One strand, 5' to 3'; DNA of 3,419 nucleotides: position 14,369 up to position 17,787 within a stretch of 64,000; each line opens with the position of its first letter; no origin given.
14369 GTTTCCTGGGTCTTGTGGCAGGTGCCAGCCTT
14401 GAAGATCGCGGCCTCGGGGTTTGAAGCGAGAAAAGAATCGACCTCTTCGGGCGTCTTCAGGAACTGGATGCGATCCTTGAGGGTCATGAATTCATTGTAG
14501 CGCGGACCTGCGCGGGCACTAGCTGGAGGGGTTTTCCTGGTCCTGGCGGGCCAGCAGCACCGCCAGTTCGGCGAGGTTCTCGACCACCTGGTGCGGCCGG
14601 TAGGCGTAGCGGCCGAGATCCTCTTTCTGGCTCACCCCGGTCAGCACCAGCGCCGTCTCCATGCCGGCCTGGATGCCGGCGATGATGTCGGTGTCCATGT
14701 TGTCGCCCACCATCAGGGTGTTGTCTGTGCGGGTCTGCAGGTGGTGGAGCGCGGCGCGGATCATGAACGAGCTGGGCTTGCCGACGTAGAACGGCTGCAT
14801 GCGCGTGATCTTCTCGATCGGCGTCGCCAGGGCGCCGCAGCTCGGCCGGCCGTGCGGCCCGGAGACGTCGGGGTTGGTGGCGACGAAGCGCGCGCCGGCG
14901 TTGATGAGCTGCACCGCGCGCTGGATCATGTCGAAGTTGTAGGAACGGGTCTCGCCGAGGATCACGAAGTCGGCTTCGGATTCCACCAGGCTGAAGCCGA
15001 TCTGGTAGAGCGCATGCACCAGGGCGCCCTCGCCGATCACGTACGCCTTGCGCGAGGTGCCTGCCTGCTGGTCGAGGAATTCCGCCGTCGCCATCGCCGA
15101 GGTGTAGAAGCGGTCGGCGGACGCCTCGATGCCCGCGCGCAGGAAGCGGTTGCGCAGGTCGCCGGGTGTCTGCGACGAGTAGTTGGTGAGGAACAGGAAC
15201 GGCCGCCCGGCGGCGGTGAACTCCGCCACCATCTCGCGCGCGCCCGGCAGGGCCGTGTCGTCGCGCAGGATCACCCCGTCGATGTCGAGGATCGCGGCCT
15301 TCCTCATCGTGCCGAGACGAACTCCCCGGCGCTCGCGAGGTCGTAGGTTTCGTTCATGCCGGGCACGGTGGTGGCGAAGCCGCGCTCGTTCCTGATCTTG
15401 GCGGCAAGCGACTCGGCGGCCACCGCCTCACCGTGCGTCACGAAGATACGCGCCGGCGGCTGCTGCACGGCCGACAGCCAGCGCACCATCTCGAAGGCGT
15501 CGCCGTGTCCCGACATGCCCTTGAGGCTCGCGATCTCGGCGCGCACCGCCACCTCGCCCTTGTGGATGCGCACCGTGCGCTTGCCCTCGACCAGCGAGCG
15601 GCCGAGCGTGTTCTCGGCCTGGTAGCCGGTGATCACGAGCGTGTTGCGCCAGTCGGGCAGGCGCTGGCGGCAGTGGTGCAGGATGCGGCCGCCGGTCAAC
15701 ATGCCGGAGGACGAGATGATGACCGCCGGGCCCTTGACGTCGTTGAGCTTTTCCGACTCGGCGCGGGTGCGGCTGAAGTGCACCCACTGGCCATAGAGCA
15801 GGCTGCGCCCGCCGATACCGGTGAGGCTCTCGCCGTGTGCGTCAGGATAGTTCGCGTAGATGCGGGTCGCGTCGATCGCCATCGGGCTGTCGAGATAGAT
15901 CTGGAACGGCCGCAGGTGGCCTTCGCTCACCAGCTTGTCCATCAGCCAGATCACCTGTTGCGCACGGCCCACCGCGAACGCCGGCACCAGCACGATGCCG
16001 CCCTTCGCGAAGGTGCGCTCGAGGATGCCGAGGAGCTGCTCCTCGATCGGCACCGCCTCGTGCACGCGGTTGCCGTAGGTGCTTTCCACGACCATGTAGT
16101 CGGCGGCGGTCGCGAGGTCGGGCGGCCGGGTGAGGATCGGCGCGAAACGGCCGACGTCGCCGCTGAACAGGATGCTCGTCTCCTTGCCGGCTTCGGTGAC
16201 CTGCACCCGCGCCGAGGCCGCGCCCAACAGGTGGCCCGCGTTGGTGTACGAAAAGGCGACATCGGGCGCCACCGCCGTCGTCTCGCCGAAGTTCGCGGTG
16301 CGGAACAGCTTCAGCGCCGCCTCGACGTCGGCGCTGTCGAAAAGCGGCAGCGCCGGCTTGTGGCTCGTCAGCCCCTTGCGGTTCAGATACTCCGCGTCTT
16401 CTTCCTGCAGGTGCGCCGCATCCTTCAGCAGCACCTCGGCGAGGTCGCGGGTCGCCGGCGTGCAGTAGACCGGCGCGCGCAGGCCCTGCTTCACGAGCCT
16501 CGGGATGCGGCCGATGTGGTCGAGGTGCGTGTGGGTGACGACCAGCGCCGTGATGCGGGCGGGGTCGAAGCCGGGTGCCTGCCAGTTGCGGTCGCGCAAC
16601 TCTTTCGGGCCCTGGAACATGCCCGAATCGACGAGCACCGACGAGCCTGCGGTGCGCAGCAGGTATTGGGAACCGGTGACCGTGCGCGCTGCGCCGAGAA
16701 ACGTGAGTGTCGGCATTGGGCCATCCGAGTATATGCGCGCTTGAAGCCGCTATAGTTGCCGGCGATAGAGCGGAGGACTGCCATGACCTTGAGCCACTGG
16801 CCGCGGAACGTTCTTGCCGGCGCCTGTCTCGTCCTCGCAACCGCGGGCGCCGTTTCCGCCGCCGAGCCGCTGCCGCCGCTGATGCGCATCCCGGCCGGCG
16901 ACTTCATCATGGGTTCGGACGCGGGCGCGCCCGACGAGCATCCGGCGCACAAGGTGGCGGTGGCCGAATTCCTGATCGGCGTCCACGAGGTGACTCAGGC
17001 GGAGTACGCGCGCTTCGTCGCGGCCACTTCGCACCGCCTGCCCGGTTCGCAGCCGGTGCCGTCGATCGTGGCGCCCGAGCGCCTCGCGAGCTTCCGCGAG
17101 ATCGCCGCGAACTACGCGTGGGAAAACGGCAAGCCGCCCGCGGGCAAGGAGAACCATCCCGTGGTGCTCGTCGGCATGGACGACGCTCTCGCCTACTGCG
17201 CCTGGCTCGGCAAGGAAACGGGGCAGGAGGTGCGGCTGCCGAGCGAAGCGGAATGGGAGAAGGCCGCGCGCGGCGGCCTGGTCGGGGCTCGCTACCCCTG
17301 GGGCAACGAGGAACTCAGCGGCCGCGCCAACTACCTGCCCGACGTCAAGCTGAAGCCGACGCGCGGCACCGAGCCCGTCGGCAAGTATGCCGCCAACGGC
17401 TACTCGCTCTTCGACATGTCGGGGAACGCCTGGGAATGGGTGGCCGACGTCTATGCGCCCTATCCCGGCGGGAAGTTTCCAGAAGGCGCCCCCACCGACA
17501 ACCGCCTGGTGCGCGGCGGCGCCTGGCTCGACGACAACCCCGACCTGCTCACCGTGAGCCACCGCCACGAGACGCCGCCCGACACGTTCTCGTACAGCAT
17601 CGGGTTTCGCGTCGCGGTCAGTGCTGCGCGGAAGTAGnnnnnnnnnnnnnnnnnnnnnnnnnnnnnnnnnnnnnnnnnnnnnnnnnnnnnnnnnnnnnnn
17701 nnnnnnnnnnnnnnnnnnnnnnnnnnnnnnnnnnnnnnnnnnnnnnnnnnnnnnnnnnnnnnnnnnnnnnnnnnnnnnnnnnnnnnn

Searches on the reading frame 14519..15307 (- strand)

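Call 52: search_protein_families(library=pfam, proteins=[window:14519-15307:-], max_evalue=0.0001)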
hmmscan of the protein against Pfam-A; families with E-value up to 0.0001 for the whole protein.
window:14519-15307:- (262 aa): 4 families
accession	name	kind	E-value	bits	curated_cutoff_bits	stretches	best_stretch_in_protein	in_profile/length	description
PF13242.12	Hydrolase_like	-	3.4e-25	88.2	22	1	175-248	2-75/75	HAD-hyrolase-like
PF13344.12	Hydrolase_6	-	7.8e-23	80.9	27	1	6-105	2-100/101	Haloacid dehalogenase-like hydrolase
PF00702.32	Hydrolase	-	4.6e-13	50.4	26.4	1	3-215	2-191/191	haloacid dehalogenase-like hydrolase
PF13419.12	HAD_2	-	6.7e-08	33.3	23.8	1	164-221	122-178/178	Haloacid dehalogenase-like hydrolase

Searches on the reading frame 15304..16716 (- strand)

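Call 52: search_protein_families(library=pfam, proteins=[window:15304-16716:-], max_evalue=0.0001)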
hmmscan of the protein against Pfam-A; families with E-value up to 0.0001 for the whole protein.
window:15304-16716:- (470 aa): 5 families
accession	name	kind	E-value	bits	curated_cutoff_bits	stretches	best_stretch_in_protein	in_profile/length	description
PF10996.14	Beta-Casp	-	1.8e-34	119.3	27.7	1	252-375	1-120/120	Beta-Casp domain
PF07521.17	RMMBL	-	9.6e-14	51.6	21.6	1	389-452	2-63/63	Zn-dependent metallo-hydrolase RNA specificity domain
PF00753.33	Lactamase_B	-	2.1e-12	47.8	22.7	1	14-131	5-97/196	Metallo-beta-lactamase superfamily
PF12706.13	Lactamase_B_2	-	4.8e-08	33.3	27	1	36-213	13-165/200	Beta-lactamase superfamily domain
PF16661.11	Lactamase_B_6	-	8.2e-05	22.5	27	0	20-170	2-148/193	Metallo-beta-lactamase superfamily domain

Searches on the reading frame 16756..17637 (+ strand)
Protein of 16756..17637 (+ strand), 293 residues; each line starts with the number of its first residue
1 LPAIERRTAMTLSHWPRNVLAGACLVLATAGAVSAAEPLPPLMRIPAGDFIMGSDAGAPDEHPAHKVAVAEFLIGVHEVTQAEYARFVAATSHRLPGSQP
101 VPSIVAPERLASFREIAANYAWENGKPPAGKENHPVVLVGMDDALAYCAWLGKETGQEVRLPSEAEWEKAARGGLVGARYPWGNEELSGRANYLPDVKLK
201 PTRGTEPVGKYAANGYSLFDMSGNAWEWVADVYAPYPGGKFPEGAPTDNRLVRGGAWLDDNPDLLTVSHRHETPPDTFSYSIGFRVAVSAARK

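Call 52: search_protein_families(library=pfam, proteins=[window:16756-17637:+], max_evalue=0.0001)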
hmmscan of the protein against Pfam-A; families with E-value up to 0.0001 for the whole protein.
window:16756-17637:+ (293 aa): 1 family
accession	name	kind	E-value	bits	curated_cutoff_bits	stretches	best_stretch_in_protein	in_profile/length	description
PF03781.23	FGE-sulfatase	-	9.8e-58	196.2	23.3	1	42-287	5-254/255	Sulfatase-modifying factor enzyme 1-like domain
